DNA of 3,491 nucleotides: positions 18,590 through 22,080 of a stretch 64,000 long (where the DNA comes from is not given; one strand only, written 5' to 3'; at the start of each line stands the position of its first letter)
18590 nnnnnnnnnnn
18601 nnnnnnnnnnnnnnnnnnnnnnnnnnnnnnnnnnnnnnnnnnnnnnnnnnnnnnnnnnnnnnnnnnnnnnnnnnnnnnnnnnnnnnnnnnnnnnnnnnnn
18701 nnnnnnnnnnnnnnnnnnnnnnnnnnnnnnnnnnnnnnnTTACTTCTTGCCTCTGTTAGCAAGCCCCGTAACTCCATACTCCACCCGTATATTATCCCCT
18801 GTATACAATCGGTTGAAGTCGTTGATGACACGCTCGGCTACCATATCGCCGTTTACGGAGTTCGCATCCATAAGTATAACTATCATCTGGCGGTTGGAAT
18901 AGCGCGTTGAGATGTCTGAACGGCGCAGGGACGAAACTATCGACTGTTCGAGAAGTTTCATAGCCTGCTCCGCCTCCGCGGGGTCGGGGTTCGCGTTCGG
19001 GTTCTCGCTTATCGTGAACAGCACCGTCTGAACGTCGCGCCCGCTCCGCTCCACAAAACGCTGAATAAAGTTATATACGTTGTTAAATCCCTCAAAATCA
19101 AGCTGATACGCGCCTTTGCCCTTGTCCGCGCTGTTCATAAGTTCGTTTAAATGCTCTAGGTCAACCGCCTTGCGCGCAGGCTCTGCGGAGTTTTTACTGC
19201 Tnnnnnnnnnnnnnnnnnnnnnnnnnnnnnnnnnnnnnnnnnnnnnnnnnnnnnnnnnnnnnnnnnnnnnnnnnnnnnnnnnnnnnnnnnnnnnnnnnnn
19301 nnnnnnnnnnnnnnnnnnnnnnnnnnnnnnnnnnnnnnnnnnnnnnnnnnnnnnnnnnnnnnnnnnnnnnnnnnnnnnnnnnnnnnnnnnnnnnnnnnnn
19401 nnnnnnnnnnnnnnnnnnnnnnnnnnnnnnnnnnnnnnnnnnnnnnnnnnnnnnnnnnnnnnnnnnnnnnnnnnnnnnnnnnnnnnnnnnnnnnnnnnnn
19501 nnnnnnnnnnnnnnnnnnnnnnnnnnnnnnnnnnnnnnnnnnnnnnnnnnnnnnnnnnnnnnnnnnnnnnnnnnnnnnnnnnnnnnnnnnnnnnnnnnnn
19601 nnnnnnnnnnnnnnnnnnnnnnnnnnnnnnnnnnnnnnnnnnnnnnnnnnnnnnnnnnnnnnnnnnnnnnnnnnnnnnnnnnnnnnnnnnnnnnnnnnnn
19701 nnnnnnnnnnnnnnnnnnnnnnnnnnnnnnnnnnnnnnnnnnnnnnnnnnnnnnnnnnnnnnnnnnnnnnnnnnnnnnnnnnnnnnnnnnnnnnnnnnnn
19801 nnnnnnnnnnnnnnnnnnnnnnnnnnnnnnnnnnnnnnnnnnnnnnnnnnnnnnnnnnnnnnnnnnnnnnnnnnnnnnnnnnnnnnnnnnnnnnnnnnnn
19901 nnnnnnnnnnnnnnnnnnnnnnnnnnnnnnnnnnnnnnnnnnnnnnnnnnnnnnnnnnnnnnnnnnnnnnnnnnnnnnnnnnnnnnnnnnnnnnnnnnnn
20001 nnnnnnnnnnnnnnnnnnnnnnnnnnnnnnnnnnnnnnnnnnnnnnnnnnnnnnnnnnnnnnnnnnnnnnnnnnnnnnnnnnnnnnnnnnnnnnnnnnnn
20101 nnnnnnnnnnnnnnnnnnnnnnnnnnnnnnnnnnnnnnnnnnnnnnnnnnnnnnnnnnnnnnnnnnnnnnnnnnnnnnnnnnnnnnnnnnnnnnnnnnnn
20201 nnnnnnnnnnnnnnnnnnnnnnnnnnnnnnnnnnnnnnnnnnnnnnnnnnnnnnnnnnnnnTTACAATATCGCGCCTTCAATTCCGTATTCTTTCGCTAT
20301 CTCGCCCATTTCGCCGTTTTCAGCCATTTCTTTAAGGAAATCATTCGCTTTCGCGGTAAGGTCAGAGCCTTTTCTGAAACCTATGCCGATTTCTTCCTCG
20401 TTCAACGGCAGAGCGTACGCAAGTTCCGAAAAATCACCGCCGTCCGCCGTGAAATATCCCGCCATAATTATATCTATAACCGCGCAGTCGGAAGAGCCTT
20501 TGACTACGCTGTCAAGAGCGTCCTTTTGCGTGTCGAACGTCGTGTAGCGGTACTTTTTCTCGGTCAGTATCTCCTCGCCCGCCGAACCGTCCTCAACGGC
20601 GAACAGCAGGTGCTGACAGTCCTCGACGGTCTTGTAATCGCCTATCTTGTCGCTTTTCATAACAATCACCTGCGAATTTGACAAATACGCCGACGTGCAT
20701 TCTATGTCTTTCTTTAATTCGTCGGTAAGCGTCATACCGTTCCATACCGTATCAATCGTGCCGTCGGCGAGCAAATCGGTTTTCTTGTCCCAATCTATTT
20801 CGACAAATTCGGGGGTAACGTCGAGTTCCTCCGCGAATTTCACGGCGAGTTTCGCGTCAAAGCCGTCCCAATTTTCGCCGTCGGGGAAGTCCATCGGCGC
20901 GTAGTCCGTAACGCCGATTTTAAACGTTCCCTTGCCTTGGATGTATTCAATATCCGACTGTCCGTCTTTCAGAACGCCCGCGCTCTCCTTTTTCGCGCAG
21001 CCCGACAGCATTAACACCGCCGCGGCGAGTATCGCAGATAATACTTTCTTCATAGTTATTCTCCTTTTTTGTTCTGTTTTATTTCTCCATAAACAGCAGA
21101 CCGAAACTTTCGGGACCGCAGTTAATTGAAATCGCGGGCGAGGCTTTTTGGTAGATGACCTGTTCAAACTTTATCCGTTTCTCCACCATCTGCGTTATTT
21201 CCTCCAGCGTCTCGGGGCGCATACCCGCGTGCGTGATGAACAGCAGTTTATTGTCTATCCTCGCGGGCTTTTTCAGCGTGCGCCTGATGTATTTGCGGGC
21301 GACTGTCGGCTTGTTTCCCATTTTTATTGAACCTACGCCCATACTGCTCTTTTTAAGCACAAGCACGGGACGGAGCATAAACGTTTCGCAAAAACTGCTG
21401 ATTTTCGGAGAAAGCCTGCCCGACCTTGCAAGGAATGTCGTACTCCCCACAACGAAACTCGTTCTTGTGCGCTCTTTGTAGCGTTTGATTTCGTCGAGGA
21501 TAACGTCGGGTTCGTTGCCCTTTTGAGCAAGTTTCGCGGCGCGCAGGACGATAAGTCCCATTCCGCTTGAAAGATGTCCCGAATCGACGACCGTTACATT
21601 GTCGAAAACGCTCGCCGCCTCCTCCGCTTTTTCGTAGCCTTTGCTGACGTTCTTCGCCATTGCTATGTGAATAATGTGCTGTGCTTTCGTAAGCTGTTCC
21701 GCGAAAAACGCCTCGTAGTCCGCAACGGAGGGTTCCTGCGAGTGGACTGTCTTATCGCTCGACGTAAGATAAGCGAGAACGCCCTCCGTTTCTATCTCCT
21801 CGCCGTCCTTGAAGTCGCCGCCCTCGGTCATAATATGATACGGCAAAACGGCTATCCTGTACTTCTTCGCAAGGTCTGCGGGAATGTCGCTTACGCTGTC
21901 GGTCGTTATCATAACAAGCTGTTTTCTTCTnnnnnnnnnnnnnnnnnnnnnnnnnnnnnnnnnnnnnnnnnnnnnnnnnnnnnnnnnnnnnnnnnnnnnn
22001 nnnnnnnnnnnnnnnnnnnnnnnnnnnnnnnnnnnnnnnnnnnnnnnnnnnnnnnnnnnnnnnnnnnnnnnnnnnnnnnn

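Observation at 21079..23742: Hybrid histidine kinase-response regulator fused to a C-terminal DegV (fatty-acid-binding) domain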

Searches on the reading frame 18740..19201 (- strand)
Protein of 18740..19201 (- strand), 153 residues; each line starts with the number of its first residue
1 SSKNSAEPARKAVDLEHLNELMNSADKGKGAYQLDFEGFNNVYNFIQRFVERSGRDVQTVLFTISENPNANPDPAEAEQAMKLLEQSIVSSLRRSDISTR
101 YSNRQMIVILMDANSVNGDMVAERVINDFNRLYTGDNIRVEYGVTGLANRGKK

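Call 66: search_protein_families(library=pfam, proteins=[window:18740-19201:-], max_evalue=1)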
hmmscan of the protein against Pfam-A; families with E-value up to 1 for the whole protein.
window:18740-19201:- (153 aa): 3 families
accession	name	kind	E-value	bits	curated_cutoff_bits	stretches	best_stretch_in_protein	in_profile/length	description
PF00990.26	GGDEF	-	0.00074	19.8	23.8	1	77-131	55-109/161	Diguanylate cyclase, GGDEF domain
PF12550.13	GCR1_C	-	0.093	13.5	23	1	80-130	26-77/80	Transcriptional activator of glycolytic enzymes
PF20790.2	Reov_VP3_GTase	-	0.16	11.7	27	1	48-102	45-100/264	Reovirus VP3 protein, guanylyltransferase (GTase)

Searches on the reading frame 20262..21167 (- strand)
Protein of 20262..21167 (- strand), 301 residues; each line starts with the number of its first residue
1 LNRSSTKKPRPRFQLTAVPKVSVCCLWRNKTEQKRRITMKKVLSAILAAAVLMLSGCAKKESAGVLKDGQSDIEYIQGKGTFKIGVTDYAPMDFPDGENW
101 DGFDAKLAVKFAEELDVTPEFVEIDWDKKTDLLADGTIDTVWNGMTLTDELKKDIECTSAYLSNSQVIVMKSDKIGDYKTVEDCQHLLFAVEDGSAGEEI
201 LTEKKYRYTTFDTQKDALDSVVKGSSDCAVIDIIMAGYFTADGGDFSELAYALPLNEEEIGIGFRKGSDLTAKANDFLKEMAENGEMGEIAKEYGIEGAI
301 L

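Call 5: search_protein_families(library=pfam, proteins=[window:20262-21167:-], max_evalue=0.01)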
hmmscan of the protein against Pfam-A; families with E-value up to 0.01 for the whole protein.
window:20262-21167:- (301 aa): 1 family
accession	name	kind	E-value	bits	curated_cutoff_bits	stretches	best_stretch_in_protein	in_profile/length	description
PF00497.25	SBP_bac_3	-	5.3e-25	88.1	26.4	1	84-295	3-130/132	Bacterial extracellular solute-binding proteins, family 3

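Call 26: search_protein_families(library=ncbifam, proteins=[window:20262-21167:-], max_evalue=0.01)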
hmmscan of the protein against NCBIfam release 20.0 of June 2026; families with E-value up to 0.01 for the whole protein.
window:20262-21167:- (301 aa): 12 families
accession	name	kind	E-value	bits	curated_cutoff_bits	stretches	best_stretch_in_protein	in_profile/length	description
TIGR01096.1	3A0103s03R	subfamily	3.5e-21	75.8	256.35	1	81-294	25-249/250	lysine/arginine/ornithine ABC transporter substrate-binding protein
NF007029.0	PRK09495.1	equivalog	4.4e-18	66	303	1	87-294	33-242/248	glutamine ABC transporter substrate-binding protein GlnH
NF008426.0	PRK11260.1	equivalog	3.9e-17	62.4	312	1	40-294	8-259/266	cystine ABC transporter substrate-binding protein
NF008112.0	PRK10859.1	equivalog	1.1e-16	60.4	354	1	42-294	5-264/483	membrane-bound lytic murein transglycosylase MltF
NF011583.0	PRK15007.1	subfamily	2.7e-08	33.5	358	1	88-230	30-172/243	arginine ABC transporter substrate-binding protein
NF041764.1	ArtI_Ecoli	equivalog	3.5e-08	33.1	522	1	88-233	30-175/243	arginine ABC transporter substrate-binding protein ArtI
NF041765.1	ArtJ_Ecoli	equivalog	6.5e-08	32.5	510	1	88-228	30-170/243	arginine ABC transporter substrate-binding protein ArtJ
NF052427.1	StpK7MSMEG_1200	equivalog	3.1e-07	29.3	900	1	69-300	351-590/601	serine/threonine protein kinase StpK7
NF008885.0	PRK11917.1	equivalog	1.3e-06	28.2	373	1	45-198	6-160/259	bifunctional adhesin/ABC transporter aspartate/glutamate-binding protein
NF011586.0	PRK15010.1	equivalog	1.9e-06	27.6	440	1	81-294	27-252/260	lysine/arginine/ornithine ABC transporter substrate-binding protein ArgT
NF011965.0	PRK15437.1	equivalog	0.0004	20.1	459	1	88-294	35-252/260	histidine ABC transporter substrate-binding protein HisJ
NF047408.1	SA0632_fam_LP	equivalog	0.0019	17.8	70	1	39-62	1-23/68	SA0632 family lipoprotein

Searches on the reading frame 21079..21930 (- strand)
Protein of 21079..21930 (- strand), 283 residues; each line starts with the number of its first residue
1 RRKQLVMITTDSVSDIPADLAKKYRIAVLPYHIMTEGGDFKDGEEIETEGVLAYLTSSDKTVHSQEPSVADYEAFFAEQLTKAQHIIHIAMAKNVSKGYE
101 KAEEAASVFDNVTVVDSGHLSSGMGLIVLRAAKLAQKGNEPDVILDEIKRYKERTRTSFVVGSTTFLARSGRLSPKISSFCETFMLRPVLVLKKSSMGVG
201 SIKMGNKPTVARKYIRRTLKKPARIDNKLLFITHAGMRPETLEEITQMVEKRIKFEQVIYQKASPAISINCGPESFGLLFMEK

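Call 11: search_solved_structures(query=window:21079-21930:-, max_evalue=0.001, show_alignments=3)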
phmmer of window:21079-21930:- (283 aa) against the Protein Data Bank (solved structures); distinct sequences matched with E-value up to 0.001: 22.
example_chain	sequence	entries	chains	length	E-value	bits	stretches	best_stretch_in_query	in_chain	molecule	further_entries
2dt8_A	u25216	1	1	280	1.2e-25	93.7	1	6-278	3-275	DegV family protein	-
1pzx_A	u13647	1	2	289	1.8e-22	83.3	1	6-283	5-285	Hypothetical protein APC36103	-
4x9x_A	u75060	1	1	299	1.4e-17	67.3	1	7-282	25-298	DegV domain-containing protein MW1315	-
6mh9_A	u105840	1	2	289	7.7e-16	61.6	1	6-280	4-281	Fatty Acid Kinase (Fak) B1 protein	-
6nyu_A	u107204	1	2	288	9.8e-16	61.3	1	6-280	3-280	DegV domain-containing protein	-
7sg3_A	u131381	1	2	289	1.1e-15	61.2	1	6-280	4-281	Fatty Acid Kinase B1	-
5woo_A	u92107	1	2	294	1.4e-15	60.7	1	6-280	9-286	EDD domain protein, DegV family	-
5uto_A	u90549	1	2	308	1.7e-15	60.5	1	6-280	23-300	EDD domain protein, DegV family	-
6alw_A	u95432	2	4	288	1.7e-15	60.5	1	6-280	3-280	EDD domain protein, DegV family | Fatty acid Kinase (Fak) B1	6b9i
6nm1_A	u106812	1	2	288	2.4e-15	60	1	6-280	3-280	Fatty acid Kinase (Fak) B1 protein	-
7scl_A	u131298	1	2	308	1.1e-14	57.8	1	6-280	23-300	Fatty Acid Kinase B1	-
6dj6_A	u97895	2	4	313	1e-13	54.7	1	6-196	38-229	Fatty Acid Kinase (Fak) B2 protein (SPR1019)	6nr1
3fys_A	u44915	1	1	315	2.3e-13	53.5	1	6-193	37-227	Protein degV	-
7w7h_E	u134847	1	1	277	2.5e-13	53.4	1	6-217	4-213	Uncharacterized protein conserved in bacteria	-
3pl5_A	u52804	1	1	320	7e-13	51.9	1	6-278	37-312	Putative uncharacterized protein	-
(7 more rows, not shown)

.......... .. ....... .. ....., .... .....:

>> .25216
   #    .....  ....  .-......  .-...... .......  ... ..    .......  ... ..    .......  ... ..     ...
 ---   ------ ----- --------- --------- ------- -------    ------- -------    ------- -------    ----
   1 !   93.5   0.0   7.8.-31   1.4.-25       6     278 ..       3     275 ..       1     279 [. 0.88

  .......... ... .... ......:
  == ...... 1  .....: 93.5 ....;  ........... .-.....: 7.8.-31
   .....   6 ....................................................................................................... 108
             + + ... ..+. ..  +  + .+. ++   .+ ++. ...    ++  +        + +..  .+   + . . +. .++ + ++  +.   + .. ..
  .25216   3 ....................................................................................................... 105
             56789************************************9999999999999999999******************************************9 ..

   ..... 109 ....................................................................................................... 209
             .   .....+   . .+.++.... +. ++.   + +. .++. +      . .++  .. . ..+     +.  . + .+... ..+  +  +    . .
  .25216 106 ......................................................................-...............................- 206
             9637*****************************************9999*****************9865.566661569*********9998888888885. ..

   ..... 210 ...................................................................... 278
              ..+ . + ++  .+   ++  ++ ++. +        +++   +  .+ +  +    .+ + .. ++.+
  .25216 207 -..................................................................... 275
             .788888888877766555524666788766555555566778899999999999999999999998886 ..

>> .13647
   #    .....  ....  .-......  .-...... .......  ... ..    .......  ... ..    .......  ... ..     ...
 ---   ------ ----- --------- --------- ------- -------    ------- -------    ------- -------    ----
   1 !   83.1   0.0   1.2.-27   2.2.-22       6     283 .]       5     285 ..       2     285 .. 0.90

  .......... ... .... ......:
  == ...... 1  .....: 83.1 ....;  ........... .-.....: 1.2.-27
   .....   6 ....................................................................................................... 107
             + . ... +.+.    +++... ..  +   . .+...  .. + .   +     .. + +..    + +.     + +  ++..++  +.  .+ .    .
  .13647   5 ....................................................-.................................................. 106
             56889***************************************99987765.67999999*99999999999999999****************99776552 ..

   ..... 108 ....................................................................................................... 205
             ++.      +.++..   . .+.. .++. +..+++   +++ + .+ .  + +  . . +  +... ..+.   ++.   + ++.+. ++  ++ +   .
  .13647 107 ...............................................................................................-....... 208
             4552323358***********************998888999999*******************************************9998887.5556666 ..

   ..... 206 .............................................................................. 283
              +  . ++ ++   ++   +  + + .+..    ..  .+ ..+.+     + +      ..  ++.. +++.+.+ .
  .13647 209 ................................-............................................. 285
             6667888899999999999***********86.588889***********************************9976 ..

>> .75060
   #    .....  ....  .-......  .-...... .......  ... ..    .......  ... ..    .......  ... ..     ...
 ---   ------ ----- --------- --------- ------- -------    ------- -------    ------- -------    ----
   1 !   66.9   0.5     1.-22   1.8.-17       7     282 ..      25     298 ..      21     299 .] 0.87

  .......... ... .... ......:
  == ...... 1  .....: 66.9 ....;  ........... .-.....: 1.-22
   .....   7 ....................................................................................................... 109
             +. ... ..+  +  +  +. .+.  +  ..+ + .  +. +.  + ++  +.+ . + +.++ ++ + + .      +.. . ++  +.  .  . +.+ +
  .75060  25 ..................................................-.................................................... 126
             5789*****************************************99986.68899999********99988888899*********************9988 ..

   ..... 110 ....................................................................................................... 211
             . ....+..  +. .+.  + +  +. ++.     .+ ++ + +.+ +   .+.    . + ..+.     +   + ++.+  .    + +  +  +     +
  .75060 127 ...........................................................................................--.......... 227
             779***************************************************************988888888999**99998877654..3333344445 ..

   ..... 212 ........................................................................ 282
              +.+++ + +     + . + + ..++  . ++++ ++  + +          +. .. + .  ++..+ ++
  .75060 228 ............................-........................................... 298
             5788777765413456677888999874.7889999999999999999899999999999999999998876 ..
